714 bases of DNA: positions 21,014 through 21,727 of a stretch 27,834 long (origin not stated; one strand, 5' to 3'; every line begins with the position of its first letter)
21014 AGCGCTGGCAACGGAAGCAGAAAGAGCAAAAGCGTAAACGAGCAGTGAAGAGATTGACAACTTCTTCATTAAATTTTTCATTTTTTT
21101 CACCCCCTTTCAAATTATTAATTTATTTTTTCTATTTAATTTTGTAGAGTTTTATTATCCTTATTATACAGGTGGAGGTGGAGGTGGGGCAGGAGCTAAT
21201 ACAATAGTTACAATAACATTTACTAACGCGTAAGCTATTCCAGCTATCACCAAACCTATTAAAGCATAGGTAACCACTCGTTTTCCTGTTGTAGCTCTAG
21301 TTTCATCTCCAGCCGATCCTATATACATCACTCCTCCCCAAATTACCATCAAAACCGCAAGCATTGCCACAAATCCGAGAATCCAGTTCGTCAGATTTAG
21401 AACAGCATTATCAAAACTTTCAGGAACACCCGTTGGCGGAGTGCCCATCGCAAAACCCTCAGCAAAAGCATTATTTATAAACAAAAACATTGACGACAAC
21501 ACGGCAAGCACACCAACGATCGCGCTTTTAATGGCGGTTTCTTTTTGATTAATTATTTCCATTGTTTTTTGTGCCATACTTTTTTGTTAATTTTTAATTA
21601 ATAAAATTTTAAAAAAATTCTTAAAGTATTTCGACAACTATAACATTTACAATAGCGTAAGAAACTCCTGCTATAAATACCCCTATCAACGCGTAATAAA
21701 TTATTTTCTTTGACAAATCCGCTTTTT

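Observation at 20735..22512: Four tandem, diverged TrbC/VirB2-like pilin paralogs with no secretion machinery in view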

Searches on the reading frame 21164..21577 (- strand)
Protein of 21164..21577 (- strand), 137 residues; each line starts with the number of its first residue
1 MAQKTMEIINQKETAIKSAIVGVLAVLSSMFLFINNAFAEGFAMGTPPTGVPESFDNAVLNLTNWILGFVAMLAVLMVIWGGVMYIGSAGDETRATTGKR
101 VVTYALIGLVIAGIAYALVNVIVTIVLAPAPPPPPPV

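Call 3: search_protein_families(library=pfam, proteins=[window:21164-21577:-], max_evalue=1)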
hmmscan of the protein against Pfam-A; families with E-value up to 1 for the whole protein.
window:21164-21577:- (137 aa): 7 families
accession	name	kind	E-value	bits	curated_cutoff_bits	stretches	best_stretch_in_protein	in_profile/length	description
PF18895.5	T4SS_pilin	-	3.7e-10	40.2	26.6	1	57-122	7-71/71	Type IV secretion system pilin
PF04956.18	TrbC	-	2.9e-07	31.1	27.9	1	16-121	7-97/98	TrbC/VIRB2 pilin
PF18303.6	Saf_2TM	-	0.0017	18.6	29.5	1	15-110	25-111/152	SAVED-fused 2TM effector domain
PF23396.1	DUF7103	-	0.066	13.6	27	1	53-117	17-81/159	Family of unknown function (DUF7103)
PF06271.18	RDD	-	0.19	12.4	24.1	1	21-106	18-82/137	RDD family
PF19942.4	DUF6404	-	0.64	10.9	27.6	1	63-115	45-100/115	Family of unknown function (DUF6404)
PF19607.4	DUF6112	-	0.72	10.1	25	1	65-125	22-84/88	Family of unknown function (DUF6112)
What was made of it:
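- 21164..21577 (-): Pilin type C (paralog 2), 137 aa (132 aa from the ATG at 21562). Signal peptide ...NNAFA|EG. C-terminal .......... tail. PF18895 scores 40.2 bits and TrbC 31.1 bits (call 3).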

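Call 9: find_encoding_contigs(protein=window:21164-21577:-, flank=10000, max_places=6)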
Protein window:21164-21577:- (137 aa): no gene with exactly this product is on record in the collection.
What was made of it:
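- Tried and rejected: Exact-sequence contig look-up of the 137-aa P2 failed (call 9).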

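Call 16: find_homologous_proteins(query=window:21164-21577:-, max_evalue=0.001)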
Query window:21164-21577:- (137 aa): 77 proteins with E <= 0.001 among 271 candidates.
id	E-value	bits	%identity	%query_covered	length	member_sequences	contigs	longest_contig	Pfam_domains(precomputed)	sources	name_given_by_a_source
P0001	7.5e-76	271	100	96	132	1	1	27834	PF18895.6,PF04956.19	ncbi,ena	-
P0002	1.3e-68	247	89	97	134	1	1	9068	PF18895.6,PF04956.19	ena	-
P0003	2.1e-68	246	89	99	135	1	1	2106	PF18895.6,PF04956.19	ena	-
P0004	1.3e-66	241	88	96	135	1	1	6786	PF18895.6,PF04956.19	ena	-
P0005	2.2e-63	230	90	93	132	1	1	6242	PF18895.6,PF04956.19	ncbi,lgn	-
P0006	1.1e-60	221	87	93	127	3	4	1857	PF18895.6,PF04956.19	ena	-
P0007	4.9e-60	219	87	93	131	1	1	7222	PF18895.6,PF04956.19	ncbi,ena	-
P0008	4.5e-59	216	77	97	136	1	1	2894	PF18895.6,PF04956.19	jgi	jgi:RsiW-degrading membrane proteinase PrsW (M82 family)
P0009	1.2e-57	212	75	97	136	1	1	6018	PF18895.6,PF04956.19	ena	-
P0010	4.2e-57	210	78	89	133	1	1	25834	PF18895.6,PF04956.19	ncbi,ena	-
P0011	6.3e-57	209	77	98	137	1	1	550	PF18895.6,PF04956.19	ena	-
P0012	7.8e-54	199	72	96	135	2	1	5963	PF18895.6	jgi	jgi:hypothetical protein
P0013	1.3e-53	199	71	99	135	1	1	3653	PF18895.6,PF04956.19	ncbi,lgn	-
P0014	2.6e-52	194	70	96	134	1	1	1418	PF18895.6,PF04956.19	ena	-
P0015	3.3e-50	188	71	93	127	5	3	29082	PF18895.6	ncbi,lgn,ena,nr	ncbi:MAG: hypothetical protein KAQ87_02195 [Candidatus Pacebacteria bacterium]|nr:hypothetical prote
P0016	7.8e-50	186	70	93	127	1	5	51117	PF18895.6,PF04956.19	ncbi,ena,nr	ncbi:hypothetical protein KAI56_01130 [Candidatus Parcubacteria bacterium]|nr:hypothetical protein [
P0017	1.7e-49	185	70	93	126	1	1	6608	PF18895.6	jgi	-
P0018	2.6e-49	185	72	94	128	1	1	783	PF18895.6,PF04956.19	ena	-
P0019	2.7e-49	185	69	93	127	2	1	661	PF18895.6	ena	-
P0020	4.8e-49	184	71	93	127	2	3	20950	PF18895.6,PF04956.19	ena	-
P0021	9.8e-49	183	69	93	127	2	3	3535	PF18895.6,PF04956.19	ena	-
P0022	9.6e-47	176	70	88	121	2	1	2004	PF18895.6,PF04956.19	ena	-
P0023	3.5e-46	175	65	98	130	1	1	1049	PF18895.6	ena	-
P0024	1.2e-45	173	71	88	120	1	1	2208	PF18895.6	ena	-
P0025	7.3e-44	167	64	93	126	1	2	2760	PF18895.6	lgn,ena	-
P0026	1.2e-43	166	63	96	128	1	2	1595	PF18895.6,PF04956.19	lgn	-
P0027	1.9e-43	166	69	93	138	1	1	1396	PF18895.6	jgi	-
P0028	2.3e-43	166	67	86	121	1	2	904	PF18895.6,PF04956.19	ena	-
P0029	2.9e-43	165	65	93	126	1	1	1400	PF18895.6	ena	-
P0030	3.4e-42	162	65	93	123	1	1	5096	PF18895.6,PF04956.19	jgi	jgi:hypothetical protein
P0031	4.9e-42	161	64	93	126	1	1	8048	PF18895.6,PF04956.19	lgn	-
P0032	5.5e-42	161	62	93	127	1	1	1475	PF18895.6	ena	-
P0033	8.9e-42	160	65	93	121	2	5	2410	PF18895.6,PF04956.19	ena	-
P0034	1.6e-41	160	66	93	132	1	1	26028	PF18895.6,PF04956.19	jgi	-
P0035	3.0e-39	152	63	93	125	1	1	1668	PF18895.6,PF04956.19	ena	-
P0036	3.2e-37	146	76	69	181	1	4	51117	PF18895.6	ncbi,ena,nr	ncbi:hypothetical protein KAI56_01135 [Candidatus Parcubacteria bacterium]|nr:hypothetical protein [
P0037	3.3e-36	142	75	69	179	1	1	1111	PF18895.6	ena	-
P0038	1.2e-35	141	57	93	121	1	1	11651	PF18895.6,PF18303.8,PF04956.19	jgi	-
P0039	2.6e-35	139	73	69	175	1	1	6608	PF18895.6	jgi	-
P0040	3.2e-34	136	75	69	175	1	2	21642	PF18895.6,PF04956.19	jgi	-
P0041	3.6e-33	133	81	58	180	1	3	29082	PF18895.6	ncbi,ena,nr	ncbi:MAG: hypothetical protein KAQ87_02200 [Candidatus Pacebacteria bacterium]|nr:hypothetical prote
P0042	6.0e-33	132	71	69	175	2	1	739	PF18895.6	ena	-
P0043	6.4e-33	132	59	85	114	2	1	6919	PF18895.6,PF04956.19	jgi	-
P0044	7.7e-33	131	74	64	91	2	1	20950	PF18895.6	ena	-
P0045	9.1e-33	131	67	64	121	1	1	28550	PF18895.6,PF04956.19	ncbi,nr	ncbi:MAG: pilin [Patescibacteria group bacterium]|nr:pilin [Patescibacteria group bacterium]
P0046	1.4e-32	131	70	69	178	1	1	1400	PF18895.6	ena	-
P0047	1.8e-32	130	65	69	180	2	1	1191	PF18895.6,PF04956.19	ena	-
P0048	1.8e-32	130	57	84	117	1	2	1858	PF18895.6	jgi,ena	-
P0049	3.9e-32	129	58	84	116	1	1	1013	PF18895.6,PF04956.19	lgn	-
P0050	5.3e-32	129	69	69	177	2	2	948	PF18895.6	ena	-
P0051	6.4e-32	128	64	73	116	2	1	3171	PF18895.6,PF04956.19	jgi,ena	-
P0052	8.1e-32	128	57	82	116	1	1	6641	PF18895.6,PF04956.19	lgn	-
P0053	9.8e-32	128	75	58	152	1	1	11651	PF18895.6,PF04956.19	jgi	-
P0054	5.3e-31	126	69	61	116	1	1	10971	PF18895.6,PF04956.19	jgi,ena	-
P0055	8.5e-31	125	53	85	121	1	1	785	PF18895.6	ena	-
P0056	8.7e-31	125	75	59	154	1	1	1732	PF18895.6,PF04956.19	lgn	-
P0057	1.3e-30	124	75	59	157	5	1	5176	PF18895.6,PF04956.19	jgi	-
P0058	2.7e-30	123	73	59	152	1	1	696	PF18895.6,PF04956.19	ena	-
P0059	7.6e-30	122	61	77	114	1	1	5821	PF18895.6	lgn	-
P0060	9.9e-30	121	55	82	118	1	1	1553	PF18895.6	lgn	-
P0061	3.0e-29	120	70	58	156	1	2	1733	PF18895.6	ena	-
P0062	1.5e-28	118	61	69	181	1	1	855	PF18895.6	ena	-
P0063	2.8e-28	117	61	55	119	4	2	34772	PF18895.6,PF04956.19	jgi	-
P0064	1.4e-27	114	63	60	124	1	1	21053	PF18895.6,PF04956.19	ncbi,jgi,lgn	-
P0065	2.8e-27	113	52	77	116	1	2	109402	PF18895.6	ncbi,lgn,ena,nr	ncbi:hypothetical protein KAT63_03105 [Candidatus Parcubacteria bacterium]|nr:hypothetical protein [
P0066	3.0e-27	113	62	59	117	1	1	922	PF18895.6,PF04956.19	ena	-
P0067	1.5e-26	111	60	65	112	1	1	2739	PF18895.6,PF04956.19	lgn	-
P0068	2.8e-26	110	57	64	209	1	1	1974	PF18895.6,PF04956.19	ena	-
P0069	3.6e-26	110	64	58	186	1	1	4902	PF18895.6,PF04956.19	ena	-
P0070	1.2e-25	108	54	69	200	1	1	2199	PF18895.6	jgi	-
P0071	6.5e-25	106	63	59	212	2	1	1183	PF18895.6,PF04956.19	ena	-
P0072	7.1e-24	102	63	58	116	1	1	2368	PF18895.6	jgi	jgi:hypothetical protein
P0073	1.9e-23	101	59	64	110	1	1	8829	PF18895.6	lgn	-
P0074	1.5e-22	98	63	57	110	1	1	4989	PF18895.6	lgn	-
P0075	8.4e-9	54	39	59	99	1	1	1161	PF18895.6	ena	-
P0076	4.7e-8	51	34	71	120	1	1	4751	PF18895.6,PF04956.19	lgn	-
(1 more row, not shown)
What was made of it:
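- Checked: The window is an entire 27,834-bp contig (call 16), so 'just outside the window' cannot be inspected.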

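Call 17: list_cluster_members(proteins=[P0001, P0016, P0065, P0045])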
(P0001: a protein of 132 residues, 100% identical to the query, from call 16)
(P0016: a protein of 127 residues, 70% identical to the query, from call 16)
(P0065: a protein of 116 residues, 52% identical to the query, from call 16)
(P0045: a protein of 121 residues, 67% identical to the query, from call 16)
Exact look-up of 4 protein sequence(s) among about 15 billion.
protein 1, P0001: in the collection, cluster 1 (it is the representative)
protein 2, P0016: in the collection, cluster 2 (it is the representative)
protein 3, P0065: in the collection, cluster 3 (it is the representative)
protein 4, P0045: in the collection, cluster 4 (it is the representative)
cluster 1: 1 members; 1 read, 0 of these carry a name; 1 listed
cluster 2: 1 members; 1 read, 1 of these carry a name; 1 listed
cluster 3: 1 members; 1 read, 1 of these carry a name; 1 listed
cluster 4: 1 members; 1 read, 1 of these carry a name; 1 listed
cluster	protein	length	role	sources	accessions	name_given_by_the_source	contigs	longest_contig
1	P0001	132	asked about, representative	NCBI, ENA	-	-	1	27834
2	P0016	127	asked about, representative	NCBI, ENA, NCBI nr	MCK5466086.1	hypothetical protein KAI56_01130 [Candidatus Parcubacteria bacterium] | hypothetical protein [Candidatus Parcubacteria bacterium]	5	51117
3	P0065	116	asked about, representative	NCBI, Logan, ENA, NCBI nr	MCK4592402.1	hypothetical protein KAT63_03105 [Candidatus Parcubacteria bacterium] | hypothetical protein [Candidatus Parcubacteria bacterium]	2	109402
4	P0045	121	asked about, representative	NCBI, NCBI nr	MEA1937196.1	MAG: pilin [Patescibacteria group bacterium] | pilin [Patescibacteria group bacterium]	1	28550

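Call 18: find_encoding_contigs(protein=P0016, flank=10000, max_places=3)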
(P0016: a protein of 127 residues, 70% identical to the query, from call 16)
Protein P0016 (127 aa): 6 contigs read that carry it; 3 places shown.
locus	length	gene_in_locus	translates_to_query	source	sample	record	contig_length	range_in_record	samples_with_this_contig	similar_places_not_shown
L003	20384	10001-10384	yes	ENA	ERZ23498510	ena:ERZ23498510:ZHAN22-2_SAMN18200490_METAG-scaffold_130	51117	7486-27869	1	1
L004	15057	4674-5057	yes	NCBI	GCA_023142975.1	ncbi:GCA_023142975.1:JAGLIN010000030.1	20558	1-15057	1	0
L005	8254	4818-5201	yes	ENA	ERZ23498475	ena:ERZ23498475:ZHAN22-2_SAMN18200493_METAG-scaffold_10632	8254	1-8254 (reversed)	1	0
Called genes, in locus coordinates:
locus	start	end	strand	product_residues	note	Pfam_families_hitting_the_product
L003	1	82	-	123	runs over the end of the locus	PF01258:zf-dskA_traR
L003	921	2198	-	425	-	PF23459:S1_RRP5 (faint), PF00575:S1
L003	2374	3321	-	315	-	PF01479:S4 (weak), PF00849:PseudoU_synth_2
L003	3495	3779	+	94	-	PF07883:Cupin_2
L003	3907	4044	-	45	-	-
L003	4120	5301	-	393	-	PF23473:LysM3_LYK4_5 (faint), PF01476:LysM, PF05257:CHAP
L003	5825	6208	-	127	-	-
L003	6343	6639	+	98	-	PF02686:GatC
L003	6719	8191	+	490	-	PF01425:Amidase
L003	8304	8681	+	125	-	PF01592:NifU_N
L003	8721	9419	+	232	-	PF18895:T4SS_pilin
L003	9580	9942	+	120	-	PF18895:T4SS_pilin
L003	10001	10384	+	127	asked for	PF04956:TrbC (weak), PF18895:T4SS_pilin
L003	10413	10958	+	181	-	PF18895:T4SS_pilin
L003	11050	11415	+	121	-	PF04956:TrbC (weak), PF18895:T4SS_pilin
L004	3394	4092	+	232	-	PF18895:T4SS_pilin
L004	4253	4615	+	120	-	PF18895:T4SS_pilin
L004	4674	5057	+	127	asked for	PF04956:TrbC (weak), PF18895:T4SS_pilin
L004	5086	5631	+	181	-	PF18895:T4SS_pilin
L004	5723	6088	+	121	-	PF04956:TrbC (weak), PF18895:T4SS_pilin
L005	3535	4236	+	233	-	PF18895:T4SS_pilin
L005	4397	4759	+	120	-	PF18895:T4SS_pilin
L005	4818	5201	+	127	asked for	PF04956:TrbC (weak), PF18895:T4SS_pilin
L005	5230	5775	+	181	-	PF18895:T4SS_pilin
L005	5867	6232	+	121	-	PF04956:TrbC (weak), PF18895:T4SS_pilin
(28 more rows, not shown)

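Call 20: find_encoding_contigs(protein=P0065, flank=10000, max_places=2)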
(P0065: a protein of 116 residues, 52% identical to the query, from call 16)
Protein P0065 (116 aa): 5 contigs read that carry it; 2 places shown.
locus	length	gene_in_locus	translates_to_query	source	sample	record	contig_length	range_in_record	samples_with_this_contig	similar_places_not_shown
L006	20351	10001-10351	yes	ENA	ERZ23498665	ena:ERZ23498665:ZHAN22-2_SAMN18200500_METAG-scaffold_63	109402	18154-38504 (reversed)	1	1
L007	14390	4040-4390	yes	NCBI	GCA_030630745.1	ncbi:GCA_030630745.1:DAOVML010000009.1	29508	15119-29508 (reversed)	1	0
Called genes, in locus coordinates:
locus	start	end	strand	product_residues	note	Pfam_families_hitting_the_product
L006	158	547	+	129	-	-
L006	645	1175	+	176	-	PF00300:His_Phos_1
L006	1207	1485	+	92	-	-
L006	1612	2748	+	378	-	PF13439:Glyco_transf_4 (weak), PF00534:Glycos_transf_1, PF13692:Glyco_trans_1_4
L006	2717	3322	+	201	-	PF02706:Wzz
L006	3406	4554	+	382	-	PF13439:Glyco_transf_4, PF20706:GT4-conflict, PF00534:Glycos_transf_1, PF13692:Glyco_trans_1_4, PF00982:Glyco_transf_20 (weak)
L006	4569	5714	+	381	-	PF13439:Glyco_transf_4, PF20706:GT4-conflict, PF00534:Glycos_transf_1, PF13692:Glyco_trans_1_4, PF13524:Glyco_trans_1_2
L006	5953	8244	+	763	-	PF13196:DUF4012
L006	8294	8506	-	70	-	-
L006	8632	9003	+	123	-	PF01592:NifU_N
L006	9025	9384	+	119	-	PF18895:T4SS_pilin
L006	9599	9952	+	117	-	PF04956:TrbC (weak), PF18895:T4SS_pilin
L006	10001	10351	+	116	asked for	PF18895:T4SS_pilin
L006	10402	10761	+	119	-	PF18895:T4SS_pilin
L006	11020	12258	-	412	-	PF01943:Polysacc_synt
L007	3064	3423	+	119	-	PF18895:T4SS_pilin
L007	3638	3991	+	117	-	PF04956:TrbC (weak), PF18895:T4SS_pilin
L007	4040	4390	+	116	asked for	PF18895:T4SS_pilin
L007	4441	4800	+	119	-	PF18895:T4SS_pilin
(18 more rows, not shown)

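Call 23: find_related_loci(query=A2, collection=genome_contigs, flank=10000)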
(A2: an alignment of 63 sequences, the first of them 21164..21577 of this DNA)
Query A2 (137 aa) in genome_contigs; peptide patterns used: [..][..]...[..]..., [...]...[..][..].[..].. (x = any residue, [..] = any of these).
65 stretches matched a pattern; 24 encode a relative of the query (tblastn E <= 1e-3); 24 distinct loci.
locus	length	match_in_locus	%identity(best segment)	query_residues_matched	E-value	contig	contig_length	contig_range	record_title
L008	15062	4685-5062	71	1-127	6e-57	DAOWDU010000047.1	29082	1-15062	MAG TPA_asm: bacterium isolate CSMAG_1921 CSMAG_1921_k141_2970639_length_29082_cov_32.0104, whole genome shotgun sequenc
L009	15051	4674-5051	70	1-127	2e-56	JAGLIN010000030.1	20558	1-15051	MAG: Candidatus Parcubacteria bacterium isolate RS_2_6 ROV157_2.bin.6.fa_30, whole genome shotgun sequence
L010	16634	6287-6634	59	8-128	9e-38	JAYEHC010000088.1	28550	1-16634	MAG: Patescibacteria group bacterium isolate MAG229 MAG229_88, whole genome shotgun sequence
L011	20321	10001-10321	54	23-128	6e-33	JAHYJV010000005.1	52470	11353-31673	MAG: Patescibacteria group bacterium isolate KA31 NODE_388_length_52470_cov_203.373765, whole genome shotgun sequence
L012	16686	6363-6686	52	26-127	2e-32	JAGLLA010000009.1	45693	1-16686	MAG: Candidatus Parcubacteria bacterium isolate RS_4_5 ROV157_4.bin.5.fa_9, whole genome shotgun sequence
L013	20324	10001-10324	52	23-128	2e-32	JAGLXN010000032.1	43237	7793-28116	MAG: Candidatus Parcubacteria bacterium isolate RS_12_54 ZL285.bin.54.fa_32, whole genome shotgun sequence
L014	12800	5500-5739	64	48-127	2e-32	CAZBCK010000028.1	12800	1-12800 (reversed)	MAG TPA_asm: uncultured Candidatus Saccharibacteria bacterium isolate binchicken_co256_1022 genome assembly, contig: NOD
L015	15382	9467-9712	63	46-127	1e-31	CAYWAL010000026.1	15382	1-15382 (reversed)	MAG TPA_asm: uncultured Candidatus Saccharibacteria bacterium isolate SRP216583_co2_140 genome assembly, contig: NODE_29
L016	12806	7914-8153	60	48-127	3e-31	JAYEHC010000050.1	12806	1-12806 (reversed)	MAG: Patescibacteria group bacterium isolate MAG229 MAG229_50, whole genome shotgun sequence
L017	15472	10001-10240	63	48-127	8e-31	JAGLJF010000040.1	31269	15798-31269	MAG: Candidatus Paceibacterota bacterium isolate RS_3_34 ROV157_3.bin.34.fa_40, whole genome shotgun sequence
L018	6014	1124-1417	54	31-127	1e-30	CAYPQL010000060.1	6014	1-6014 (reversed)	MAG TPA_asm: uncultured Candidatus Saccharibacteria bacterium isolate SRP256446_co1_206 genome assembly, contig: NODE_90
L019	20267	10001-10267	54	39-127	4e-30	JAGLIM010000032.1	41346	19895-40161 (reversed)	MAG: Candidatus Paceibacterota bacterium isolate RS_2_5 ROV157_2.bin.5.fa_32, whole genome shotgun sequence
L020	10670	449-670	64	47-120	1e-29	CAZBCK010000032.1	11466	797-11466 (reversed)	MAG TPA_asm: uncultured Candidatus Saccharibacteria bacterium isolate binchicken_co256_1022 genome assembly, contig: NOD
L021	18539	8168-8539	45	1-127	7e-29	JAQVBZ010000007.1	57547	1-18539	MAG: Candidatus Paceibacterota bacterium isolate STD2_77 NODE_1833_length_57547_cov_5.684988_Sandtown_D2, whole genome s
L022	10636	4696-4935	58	48-127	6e-29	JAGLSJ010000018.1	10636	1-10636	MAG: Candidatus Paceibacterota bacterium isolate RS_9_49 ROV157_9.bin.49.fa_18, whole genome shotgun sequence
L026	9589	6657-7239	52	38-125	2e-26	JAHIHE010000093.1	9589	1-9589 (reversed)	MAG: Patescibacteria group bacterium isolate KR11_N3.mb.38 KR11_N3.mb.38_k141_187356, whole genome shotgun sequence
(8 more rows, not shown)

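Call 28: predict_structure(alignment_id=A2)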
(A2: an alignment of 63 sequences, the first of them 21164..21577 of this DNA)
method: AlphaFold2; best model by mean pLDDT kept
length: 137 residues; sequences in the alignment: 63
mean_pLDDT: 79.0   pTM: 0.50
mean pLDDT of the five models: 79.0, 77.0, 76.8, 75.6, 74.3
residues with pLDDT >= 90: 50; 70-90: 48; 50-70: 37; < 50: 2
segments of 3 or more residues with pLDDT < 50: none
pLDDT, mean of each block of 10 residues (from residue 1): 55 67 78 62 61 72 89 96 91 93 96 91 78 75
secondary structure, 60 per line:
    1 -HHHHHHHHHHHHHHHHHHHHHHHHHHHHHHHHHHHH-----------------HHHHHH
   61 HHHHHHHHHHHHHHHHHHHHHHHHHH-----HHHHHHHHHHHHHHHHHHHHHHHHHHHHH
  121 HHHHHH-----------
elements in order: H2-37 H55-86 H92-126
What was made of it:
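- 21164..21577 (-): The AlphaFold2 model has pLDDT 79 with helices 2-37, 55-86 and 92-126 (call 28).
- On VirB2-type conjugative pilin (functional class): The AlphaFold2 model has helices 2-37, 55-86 and 92-126 (call 28).
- On Type IV pilin (PilA/pseudopilin): There are two TM helices (call 28) and no pilin or N_methyl Pfam hits (call 3).
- The AlphaFold2 model shows a hairpin behind a signal-peptide helix (call 28). The proteins have two TM helices instead of one N-terminal helix plus a globular head (call 28).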
